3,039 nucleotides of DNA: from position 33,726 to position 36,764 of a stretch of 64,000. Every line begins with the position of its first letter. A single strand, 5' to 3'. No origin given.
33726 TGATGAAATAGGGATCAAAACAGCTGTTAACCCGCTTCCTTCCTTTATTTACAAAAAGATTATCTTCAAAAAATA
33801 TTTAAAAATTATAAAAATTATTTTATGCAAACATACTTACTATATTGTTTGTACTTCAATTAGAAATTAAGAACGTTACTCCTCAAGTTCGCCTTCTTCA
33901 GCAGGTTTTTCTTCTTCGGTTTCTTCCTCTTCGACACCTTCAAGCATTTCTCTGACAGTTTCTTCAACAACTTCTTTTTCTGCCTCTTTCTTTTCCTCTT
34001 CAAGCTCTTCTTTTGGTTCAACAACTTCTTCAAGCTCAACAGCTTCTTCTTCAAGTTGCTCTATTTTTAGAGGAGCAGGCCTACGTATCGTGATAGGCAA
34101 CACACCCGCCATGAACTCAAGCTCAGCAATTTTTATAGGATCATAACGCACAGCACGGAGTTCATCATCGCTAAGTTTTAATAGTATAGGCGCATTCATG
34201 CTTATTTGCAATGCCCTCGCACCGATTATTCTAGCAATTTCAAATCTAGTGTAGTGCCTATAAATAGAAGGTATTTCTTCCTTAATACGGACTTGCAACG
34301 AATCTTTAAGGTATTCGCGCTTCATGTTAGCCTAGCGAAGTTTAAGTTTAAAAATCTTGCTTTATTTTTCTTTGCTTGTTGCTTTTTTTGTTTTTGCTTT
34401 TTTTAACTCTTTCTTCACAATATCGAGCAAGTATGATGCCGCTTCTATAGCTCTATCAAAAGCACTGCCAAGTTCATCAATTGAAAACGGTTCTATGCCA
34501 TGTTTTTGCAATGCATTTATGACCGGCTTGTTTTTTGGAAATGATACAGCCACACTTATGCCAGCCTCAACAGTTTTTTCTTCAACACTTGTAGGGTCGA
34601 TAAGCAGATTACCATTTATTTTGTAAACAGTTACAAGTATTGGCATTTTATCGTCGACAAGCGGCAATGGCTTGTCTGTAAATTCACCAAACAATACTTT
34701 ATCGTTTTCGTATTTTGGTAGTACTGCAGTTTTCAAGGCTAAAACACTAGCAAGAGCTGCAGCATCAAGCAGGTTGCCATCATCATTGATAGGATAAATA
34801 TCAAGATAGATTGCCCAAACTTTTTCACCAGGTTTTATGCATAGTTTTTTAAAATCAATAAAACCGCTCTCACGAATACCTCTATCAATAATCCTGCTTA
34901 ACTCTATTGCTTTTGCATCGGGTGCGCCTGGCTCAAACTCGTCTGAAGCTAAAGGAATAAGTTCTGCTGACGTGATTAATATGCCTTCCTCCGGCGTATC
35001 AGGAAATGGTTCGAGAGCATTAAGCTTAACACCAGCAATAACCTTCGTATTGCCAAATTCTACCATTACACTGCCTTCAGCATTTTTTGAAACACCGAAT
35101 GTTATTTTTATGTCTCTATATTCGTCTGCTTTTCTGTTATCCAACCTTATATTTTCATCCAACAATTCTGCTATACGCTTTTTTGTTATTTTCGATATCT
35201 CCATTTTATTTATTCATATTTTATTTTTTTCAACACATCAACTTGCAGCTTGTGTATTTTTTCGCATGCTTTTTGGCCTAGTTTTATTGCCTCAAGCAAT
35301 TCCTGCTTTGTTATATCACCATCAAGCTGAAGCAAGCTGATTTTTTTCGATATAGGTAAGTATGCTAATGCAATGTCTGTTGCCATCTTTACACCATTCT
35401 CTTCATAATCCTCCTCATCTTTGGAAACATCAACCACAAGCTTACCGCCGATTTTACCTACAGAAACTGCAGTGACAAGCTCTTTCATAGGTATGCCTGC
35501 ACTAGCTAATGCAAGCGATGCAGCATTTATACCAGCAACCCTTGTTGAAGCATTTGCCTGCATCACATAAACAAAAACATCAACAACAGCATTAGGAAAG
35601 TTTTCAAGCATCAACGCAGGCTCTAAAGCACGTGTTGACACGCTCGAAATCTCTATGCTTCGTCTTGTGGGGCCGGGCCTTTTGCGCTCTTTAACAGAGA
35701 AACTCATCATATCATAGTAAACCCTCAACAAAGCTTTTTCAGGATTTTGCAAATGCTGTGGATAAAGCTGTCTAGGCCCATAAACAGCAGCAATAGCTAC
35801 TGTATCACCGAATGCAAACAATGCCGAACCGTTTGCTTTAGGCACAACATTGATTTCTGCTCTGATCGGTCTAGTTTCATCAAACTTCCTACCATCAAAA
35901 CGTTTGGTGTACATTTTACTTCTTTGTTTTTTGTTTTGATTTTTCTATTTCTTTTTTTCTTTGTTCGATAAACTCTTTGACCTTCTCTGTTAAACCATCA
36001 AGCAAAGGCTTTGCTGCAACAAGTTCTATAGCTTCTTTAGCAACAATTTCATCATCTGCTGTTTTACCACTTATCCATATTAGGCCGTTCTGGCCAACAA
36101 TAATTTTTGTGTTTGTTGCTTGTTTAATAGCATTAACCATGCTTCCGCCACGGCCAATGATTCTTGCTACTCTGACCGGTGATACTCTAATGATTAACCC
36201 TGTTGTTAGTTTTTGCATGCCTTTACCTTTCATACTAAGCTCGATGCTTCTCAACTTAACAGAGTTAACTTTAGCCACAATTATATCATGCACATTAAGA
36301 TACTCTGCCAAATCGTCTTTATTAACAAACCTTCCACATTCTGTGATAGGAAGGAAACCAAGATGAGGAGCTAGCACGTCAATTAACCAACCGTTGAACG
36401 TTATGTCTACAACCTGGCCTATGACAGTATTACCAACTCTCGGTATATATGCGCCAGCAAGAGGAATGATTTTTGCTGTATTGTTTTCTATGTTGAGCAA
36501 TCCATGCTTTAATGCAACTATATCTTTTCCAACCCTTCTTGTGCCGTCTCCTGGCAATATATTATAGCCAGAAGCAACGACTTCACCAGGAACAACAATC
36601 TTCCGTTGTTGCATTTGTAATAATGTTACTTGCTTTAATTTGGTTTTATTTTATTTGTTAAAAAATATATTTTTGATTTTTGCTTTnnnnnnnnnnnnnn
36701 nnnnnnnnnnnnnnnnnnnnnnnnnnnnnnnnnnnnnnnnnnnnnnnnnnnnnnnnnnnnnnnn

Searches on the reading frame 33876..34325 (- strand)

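Call 3: search_protein_families(library=pfam, proteins=[window:33876-34325:-], max_evalue=0.01)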
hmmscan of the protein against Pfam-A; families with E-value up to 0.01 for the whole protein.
window:33876-34325:- (149 aa): 1 family
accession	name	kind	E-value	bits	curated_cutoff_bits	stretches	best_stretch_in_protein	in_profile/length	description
PF01192.27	RNA_pol_Rpb6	-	7.9e-08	32.6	26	1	26-78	8-53/53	RNA polymerase Rpb6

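Call 4: search_protein_families(library=ncbifam, proteins=[window:33876-34325:-], max_evalue=0.01)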
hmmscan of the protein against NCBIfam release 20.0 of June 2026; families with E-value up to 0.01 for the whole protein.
window:33876-34325:- (149 aa): 5 families
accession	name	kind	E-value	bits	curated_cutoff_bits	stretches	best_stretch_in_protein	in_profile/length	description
NF002208.0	PRK01099.1-3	equivalog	4.4e-21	74.8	57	1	23-83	4-58/60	DNA-directed RNA polymerase subunit K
NF002207.0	PRK01099.1-2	equivalog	4.3e-16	58.9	71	1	14-85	11-79/100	DNA-directed RNA polymerase subunit K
NF002209.0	PRK01099.1-4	equivalog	6.9e-16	58.1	93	1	24-85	18-75/87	DNA-directed RNA polymerase subunit K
NF002206.0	PRK01099.1-1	equivalog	8.3e-10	38.7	72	1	26-83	4-54/57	DNA-directed RNA polymerase subunit K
NF008082.0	PRK10819.1-3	equivalog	0.0031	17.3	265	1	33-146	16-130/242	TonB system transport protein TonB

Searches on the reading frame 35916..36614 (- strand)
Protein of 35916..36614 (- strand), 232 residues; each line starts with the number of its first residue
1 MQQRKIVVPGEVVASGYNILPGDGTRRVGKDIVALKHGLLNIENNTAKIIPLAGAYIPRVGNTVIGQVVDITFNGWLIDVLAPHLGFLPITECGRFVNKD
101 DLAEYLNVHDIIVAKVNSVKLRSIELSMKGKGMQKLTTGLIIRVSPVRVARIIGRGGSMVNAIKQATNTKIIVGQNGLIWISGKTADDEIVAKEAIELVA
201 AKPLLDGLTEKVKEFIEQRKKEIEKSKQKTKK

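Call 3: search_protein_families(library=pfam, proteins=[window:35916-36614:-], max_evalue=0.01)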
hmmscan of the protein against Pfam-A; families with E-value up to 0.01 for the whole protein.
window:35916-36614:- (232 aa): 8 families
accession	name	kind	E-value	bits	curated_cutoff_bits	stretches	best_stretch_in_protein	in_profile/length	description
PF15985.11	KH_6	-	2.3e-08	34.7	27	1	139-186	1-46/47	KH domain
PF00013.35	KH_1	-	4e-08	33.3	21.5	1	142-197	4-65/66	KH domain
PF21266.3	RRP4_S1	-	4.5e-06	27.2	27.3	1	56-92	2-38/73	RRP4, S1 domain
PF22625.2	ECR1_N_2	-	0.00011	22.3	27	1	4-52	1-50/51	Exosome RNA binding protein RRP4 N-terminal domain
PF07650.23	KH_2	-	0.00033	20.9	22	1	128-181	12-68/78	KH domain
PF13083.13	KH_KhpA-B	-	0.00088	19.6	32.1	1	135-168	26-59/73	KhpA/KhpB, KH domain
PF21664.2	TBPIP_C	-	0.0058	17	27.2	0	87-131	46-90/115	TBP-interacting protein, C-terminal domain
PF22675.2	KH-I_KHDC4-BBP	-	0.008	16.4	30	0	149-175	8-34/76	KHDC4/BBP-like, KH-domain type I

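Call 4: search_protein_families(library=ncbifam, proteins=[window:35916-36614:-], max_evalue=0.01)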
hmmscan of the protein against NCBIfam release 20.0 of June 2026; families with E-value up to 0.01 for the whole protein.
window:35916-36614:- (232 aa): 13 families
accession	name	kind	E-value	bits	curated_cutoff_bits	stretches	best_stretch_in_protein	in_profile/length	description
NF003181.1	PRK04163.1-1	equivalog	1.4e-64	217.3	200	1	3-218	1-220/221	exosome complex RNA-binding protein Rrp4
NF034126.3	PRK09521.1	equivalog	8.6e-12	45.2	90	1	5-132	1-139/180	exosome complex RNA-binding protein Csl4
TIGR03591.1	polynuc_phos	equivalog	1.3e-08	33.8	525.05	1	142-203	555-616/689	polyribonucleotide nucleotidyltransferase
NF008805.1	PRK11824.1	equivalog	1.6e-08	33.5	471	1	141-203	548-610/683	polyribonucleotide nucleotidyltransferase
TIGR02696.1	pppGpp_PNP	exception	1.2e-05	24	1106.75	1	143-201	584-642/720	guanosine pentaphosphate synthetase I/polyribonucleotide nucleotidyltransferase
TIGR03665.1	arCOG04150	hypoth_equivalog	1.7e-05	24.6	114.2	1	150-226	101-171/173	arCOG04150 universal archaeal KH domain protein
NF004473.0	PRK05807.1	equivalog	0.00023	21.6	178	1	60-132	5-76/136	S1 domain-containing RNA-binding protein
NF010327.0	PRK13763.1-2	equivalog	0.00069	19.4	240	1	150-227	110-181/192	putative RNA-processing protein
NF010328.0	PRK13763.1-3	equivalog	0.0014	18.4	194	1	150-200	121-169/197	putative RNA-processing protein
NF010334.0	PRK13763.2-5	equivalog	0.0031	17.5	303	1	150-224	104-172/179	putative RNA-processing protein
NF010333.0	PRK13763.2-4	equivalog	0.0057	16.6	252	1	150-227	104-175/179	putative RNA-processing protein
NF010332.0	PRK13763.2-2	equivalog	0.0061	16.7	270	0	150-224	103-171/179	putative RNA-processing protein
NF005973.0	PRK08059.1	equivalog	0.0074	16.4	148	0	60-130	7-78/123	S1 domain-containing post-transcriptional regulator GSP13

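Call 6: find_related_loci(query=window:35916-36614:-, collection=genome_contigs, flank=10000)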
Query window:35916-36614:- (232 aa) in genome_contigs; peptide patterns used: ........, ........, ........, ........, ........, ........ (x = any residue, [..] = any of these).
316 stretches matched a pattern; 2 encode a relative of the query (tblastn E <= 1e-3); 2 distinct loci.
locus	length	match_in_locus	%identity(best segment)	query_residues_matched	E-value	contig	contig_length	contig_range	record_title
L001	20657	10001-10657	38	4-223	3e-43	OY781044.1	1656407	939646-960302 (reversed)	MAG: Candidatus Methanomethylophilaceae archaeon isolate 11c15bc4-9f39-4069-9170-00aaf79b19ed genome assembly, chromosom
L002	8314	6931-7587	38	4-223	3e-43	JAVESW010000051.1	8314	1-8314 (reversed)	MAG: Candidatus Methanomethylophilaceae archaeon isolate BF1_70 scaffold_12391_c1_biofilm_2017, whole genome shotgun seq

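Call 8: find_related_loci(query=window:35916-36614:-, collection=metagenome_contigs, flank=10000)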
Query window:35916-36614:- (232 aa) in metagenome_contigs; peptide patterns used: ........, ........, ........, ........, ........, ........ (x = any residue, [..] = any of these).
600 stretches matched a pattern (row limit reached: there are more); 1 encode a relative of the query (tblastn E <= 1e-3); 1 distinct loci.
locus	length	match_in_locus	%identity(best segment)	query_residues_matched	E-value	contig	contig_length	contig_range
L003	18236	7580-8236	38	4-223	2e-43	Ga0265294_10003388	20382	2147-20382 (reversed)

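Call 9: find_homologous_proteins(query=window:35916-36614:-, max_evalue=1e-20)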
Query window:35916-36614:- (232 aa): 636 proteins with E <= 1e-20 among 1514 candidates; the best 120 are listed.
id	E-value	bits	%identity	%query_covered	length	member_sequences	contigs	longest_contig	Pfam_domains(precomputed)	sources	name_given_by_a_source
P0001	3.3e-143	493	100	100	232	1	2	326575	PF00013.36,PF15985.12,PF21266.4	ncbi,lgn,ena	-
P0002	4.5e-99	349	69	93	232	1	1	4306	PF00013.36,PF15985.12,PF22891.3,PF21266.4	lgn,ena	-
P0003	1.5e-87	311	62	94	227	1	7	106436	PF00013.36,PF14382.13,PF15985.12,PF21266.4,PF22625.3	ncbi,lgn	ncbi:MAG: exosome complex RNA-binding protein Rrp4 [Candidatus Pacearchaeota archaeon]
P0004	1.7e-87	311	62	97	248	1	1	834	PF00013.36,PF15985.12,PF00575.30,PF22891.3,PF21266.4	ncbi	-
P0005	5.5e-87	309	62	95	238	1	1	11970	PF00013.36,PF15985.12,PF22891.3,PF21266.4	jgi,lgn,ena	-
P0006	9.9e-86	305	61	94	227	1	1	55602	PF00013.36,PF14382.13,PF15985.12,PF21266.4,PF22625.3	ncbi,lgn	ncbi:MAG: exosome complex RNA-binding protein Rrp4 [Candidatus Pacearchaeota archaeon]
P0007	2.2e-85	304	59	97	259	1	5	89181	PF00013.36,PF15985.12,PF21266.4,PF22625.3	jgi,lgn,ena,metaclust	metaclust:\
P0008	2.9e-85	304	59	97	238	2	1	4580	PF00013.36,PF15985.12,PF13083.14,PF21266.4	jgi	-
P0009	3.6e-85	303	60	94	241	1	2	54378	PF00013.36,PF15985.12,PF22891.3,PF21266.4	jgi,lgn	jgi:exosome complex component RRP4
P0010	7.4e-85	302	62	95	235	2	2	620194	PF00013.36,PF15985.12,PF00575.30,PF21266.4,PF22625.3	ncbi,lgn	ncbi:MAG: exosome complex RNA-binding protein Rrp4 [Candidatus Pacearchaeota archaeon]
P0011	8.3e-85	302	59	94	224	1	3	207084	PF00013.36,PF15985.12,PF22891.3,PF21266.4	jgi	jgi:exosome complex component RRP4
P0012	1.0e-84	302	57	100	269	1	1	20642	PF00013.36,PF14382.13,PF15985.12,PF22625.3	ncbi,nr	ncbi:MAG: exosome complex protein Rrp4 [Candidatus Pacearchaeota archaeon]|nr:exosome complex protei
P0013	1.3e-84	302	57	88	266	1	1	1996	PF00013.36,PF15985.12,PF21266.4,PF22625.3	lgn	-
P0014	3.1e-84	300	58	94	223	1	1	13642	PF00013.36,PF14382.13,PF15985.12,PF22625.3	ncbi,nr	ncbi:MAG: exosome complex RNA-binding protein Rrp4 [Candidatus Pacearchaeota archaeon]|nr:exosome co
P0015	3.8e-84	300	60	94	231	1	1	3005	PF00013.36,PF14382.13,PF15985.12,PF22625.3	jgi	-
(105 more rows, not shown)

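Call 10: find_encoding_contigs(protein=P0001, flank=7000, max_places=3)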
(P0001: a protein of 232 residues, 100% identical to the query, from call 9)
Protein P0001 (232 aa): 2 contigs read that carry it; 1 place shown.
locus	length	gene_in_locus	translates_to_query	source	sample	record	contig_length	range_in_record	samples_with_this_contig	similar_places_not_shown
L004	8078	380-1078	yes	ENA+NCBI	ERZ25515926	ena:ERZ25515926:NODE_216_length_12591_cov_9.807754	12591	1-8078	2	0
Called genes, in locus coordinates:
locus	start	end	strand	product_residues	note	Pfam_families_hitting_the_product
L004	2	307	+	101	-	?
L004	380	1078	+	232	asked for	PF21266:S1_RRP4 (faint), PF00013:KH_1, PF15985:KH_6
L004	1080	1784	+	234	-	PF01138:RNase_PH, PF03725:RNase_PH_C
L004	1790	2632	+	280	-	PF01138:RNase_PH, PF03725:RNase_PH_C (weak)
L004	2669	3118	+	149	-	PF01192:RNA_pol_Rpb6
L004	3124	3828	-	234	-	PF01209:Ubie_methyltran (weak), PF13489:Methyltransf_23 (weak), PF13847:Methyltransf_31, PF08241:Methyltransf_11, PF08242:Methyltransf_12, PF13649:Methyltransf_25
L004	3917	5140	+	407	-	PF03952:Enolase_N, PF00113:Enolase_C, PF13378:MR_MLE_C (weak)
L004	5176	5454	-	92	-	-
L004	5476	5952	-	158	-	PF01862:PvlArgDC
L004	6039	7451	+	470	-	PF01139:RtcB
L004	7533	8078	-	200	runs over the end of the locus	PF00881:Nitroreductase, PF14512:TM1586_NiRdase, PF00881:Nitroreductase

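Call 11: find_encoding_contigs(protein=P0002, flank=7000, max_places=2)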
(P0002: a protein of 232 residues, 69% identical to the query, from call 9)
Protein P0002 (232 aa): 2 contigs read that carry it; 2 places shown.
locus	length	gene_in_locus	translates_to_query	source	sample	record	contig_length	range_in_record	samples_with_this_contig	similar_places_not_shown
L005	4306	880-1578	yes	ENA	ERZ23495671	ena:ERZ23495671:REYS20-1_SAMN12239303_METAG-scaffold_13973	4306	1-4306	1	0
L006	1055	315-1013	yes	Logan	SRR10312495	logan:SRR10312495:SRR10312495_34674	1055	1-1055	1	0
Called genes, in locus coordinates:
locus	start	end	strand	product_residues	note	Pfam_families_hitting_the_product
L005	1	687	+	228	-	?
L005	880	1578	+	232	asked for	PF21266:S1_RRP4 (weak), PF00013:KH_1 (weak), PF15985:KH_6 (weak), PF22891:KH_PNO1_2nd (weak)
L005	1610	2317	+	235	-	PF01138:RNase_PH, PF03725:RNase_PH_C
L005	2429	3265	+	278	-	PF01138:RNase_PH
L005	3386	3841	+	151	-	PF01192:RNA_pol_Rpb6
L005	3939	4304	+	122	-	?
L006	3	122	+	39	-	?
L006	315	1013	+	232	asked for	PF21266:S1_RRP4 (weak), PF00013:KH_1 (weak), PF15985:KH_6 (weak), PF22891:KH_PNO1_2nd (weak)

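Call 12: find_encoding_contigs(protein=P0003, flank=7000, max_places=2)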
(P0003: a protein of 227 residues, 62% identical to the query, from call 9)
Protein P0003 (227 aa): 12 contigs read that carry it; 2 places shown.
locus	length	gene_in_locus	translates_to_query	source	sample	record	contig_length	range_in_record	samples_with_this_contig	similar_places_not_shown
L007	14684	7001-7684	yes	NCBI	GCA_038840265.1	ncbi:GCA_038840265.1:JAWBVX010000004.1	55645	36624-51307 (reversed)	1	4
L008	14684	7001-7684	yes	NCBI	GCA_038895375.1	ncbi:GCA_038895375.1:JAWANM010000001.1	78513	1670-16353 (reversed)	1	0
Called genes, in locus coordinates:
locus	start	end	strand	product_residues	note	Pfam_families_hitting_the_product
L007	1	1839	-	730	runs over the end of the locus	-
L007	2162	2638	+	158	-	PF25212:HVO_A0114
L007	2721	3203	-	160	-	-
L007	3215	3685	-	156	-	-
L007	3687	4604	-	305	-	-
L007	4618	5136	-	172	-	-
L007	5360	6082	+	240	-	PF10584:Proteasome_A_N, PF00227:Proteasome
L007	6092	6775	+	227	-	PF01172:SBDS_N, PF09377:SBDS_domain_II, PF20268:SBDS_C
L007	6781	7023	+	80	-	-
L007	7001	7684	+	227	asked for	PF14382:ECR1_N (weak), PF22625:ECR1_N_2 (weak), PF21266:S1_RRP4 (faint), PF00013:KH_1 (weak), PF15985:KH_6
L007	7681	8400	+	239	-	PF01138:RNase_PH, PF03725:RNase_PH_C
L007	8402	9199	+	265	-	PF01138:RNase_PH, PF03725:RNase_PH_C (weak)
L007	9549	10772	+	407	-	PF03952:Enolase_N, PF00113:Enolase_C, PF13378:MR_MLE_C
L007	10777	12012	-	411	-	PF00079:Serpin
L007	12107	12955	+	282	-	PF01135:PCMT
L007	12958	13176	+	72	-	PF12797:Fer4_2 (weak), PF00037:Fer4 (weak), PF13237:Fer4_10 (faint)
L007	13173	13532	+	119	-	-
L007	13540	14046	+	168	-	PF01558:POR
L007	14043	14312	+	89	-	PF13183:Fer4_8 (faint), PF13187:Fer4_9 (faint), PF00037:Fer4, PF12837:Fer4_6 (weak), PF13237:Fer4_10, PF14697:Fer4_21, PF12838:Fer4_7, PF12837:Fer4_6 (weak), +3 more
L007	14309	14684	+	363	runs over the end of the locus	PF01855:POR_N, PF17147:PFOR_II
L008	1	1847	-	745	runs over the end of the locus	-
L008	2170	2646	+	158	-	PF25212:HVO_A0114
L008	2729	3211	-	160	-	-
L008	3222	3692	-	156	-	-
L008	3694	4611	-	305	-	-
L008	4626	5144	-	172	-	-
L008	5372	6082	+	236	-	PF10584:Proteasome_A_N, PF00227:Proteasome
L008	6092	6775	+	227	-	PF01172:SBDS_N, PF09377:SBDS_domain_II, PF20268:SBDS_C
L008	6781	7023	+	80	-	-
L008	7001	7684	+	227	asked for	PF14382:ECR1_N (weak), PF22625:ECR1_N_2 (weak), PF21266:S1_RRP4 (faint), PF00013:KH_1 (weak), PF15985:KH_6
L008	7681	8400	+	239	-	PF01138:RNase_PH, PF03725:RNase_PH_C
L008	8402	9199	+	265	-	PF01138:RNase_PH, PF03725:RNase_PH_C (weak)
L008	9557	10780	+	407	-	PF03952:Enolase_N, PF00113:Enolase_C, PF13378:MR_MLE_C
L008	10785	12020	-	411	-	PF00079:Serpin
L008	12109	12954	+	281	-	PF01135:PCMT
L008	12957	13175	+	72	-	PF12797:Fer4_2 (weak)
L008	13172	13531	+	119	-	-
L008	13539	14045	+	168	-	PF01558:POR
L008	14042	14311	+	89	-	PF13183:Fer4_8 (faint), PF13187:Fer4_9 (faint), PF00037:Fer4, PF12837:Fer4_6 (weak), PF13237:Fer4_10, PF14697:Fer4_21, PF12838:Fer4_7, PF12837:Fer4_6 (weak), +3 more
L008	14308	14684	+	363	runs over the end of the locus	PF01855:POR_N, PF17147:PFOR_II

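Call 45: find_encoding_contigs(protein=P0010, flank=5000, max_places=1)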
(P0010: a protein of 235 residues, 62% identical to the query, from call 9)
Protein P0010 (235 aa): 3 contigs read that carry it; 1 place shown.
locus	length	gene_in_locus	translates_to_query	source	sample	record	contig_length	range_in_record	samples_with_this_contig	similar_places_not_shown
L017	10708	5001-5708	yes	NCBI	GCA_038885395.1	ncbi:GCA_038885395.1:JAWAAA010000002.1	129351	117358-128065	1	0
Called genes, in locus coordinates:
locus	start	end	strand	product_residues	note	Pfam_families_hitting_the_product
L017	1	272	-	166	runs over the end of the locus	-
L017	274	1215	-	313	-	-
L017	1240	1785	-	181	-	-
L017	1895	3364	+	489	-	PF04055:Radical_SAM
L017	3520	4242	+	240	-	PF10584:Proteasome_A_N, PF00227:Proteasome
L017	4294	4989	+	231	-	PF01172:SBDS_N, PF09377:SBDS_domain_II, PF20268:SBDS_C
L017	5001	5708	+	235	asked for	PF22625:ECR1_N_2 (weak), PF21266:S1_RRP4 (weak), PF00575:S1 (weak), PF00013:KH_1, PF15985:KH_6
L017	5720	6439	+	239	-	PF01138:RNase_PH, PF03725:RNase_PH_C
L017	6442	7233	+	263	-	PF01138:RNase_PH, PF03725:RNase_PH_C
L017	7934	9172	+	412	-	PF03952:Enolase_N, PF00113:Enolase_C, PF13378:MR_MLE_C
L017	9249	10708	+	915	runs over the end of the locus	PF05048:NosD, PF13229:Beta_helix, PF05048:NosD, PF13229:Beta_helix, PF05048:NosD, PF13229:Beta_helix, PF05048:NosD (weak), PF13229:Beta_helix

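Call 46: find_encoding_contigs(protein=P0011, flank=5000, max_places=1)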
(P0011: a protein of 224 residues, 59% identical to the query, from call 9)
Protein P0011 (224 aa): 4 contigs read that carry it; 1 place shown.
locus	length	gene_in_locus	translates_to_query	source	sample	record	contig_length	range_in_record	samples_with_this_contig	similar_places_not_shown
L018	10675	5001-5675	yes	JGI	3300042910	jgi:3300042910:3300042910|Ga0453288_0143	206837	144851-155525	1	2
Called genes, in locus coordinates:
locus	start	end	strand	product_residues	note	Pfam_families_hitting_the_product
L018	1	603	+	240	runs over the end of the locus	PF04055:Radical_SAM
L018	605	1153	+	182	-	PF01300:Sua5_yciO_yrdC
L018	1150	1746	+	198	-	PF04250:DUF429 (weak)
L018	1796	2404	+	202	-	-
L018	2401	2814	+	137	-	-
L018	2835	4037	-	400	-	PF27218:MJ0043_C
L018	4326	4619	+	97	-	-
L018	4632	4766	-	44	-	-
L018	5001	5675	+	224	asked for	PF21266:S1_RRP4 (faint), PF00013:KH_1, PF15985:KH_6 (weak), PF22891:KH_PNO1_2nd (weak)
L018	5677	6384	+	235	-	PF01138:RNase_PH, PF03725:RNase_PH_C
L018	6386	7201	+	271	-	PF01138:RNase_PH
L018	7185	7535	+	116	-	PF01192:RNA_pol_Rpb6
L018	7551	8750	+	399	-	PF03952:Enolase_N, PF00113:Enolase_C, PF13378:MR_MLE_C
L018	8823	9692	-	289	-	PF01944:SpoIIM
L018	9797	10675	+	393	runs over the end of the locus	PF12832:MFS_1_like (weak), PF07690:MFS_1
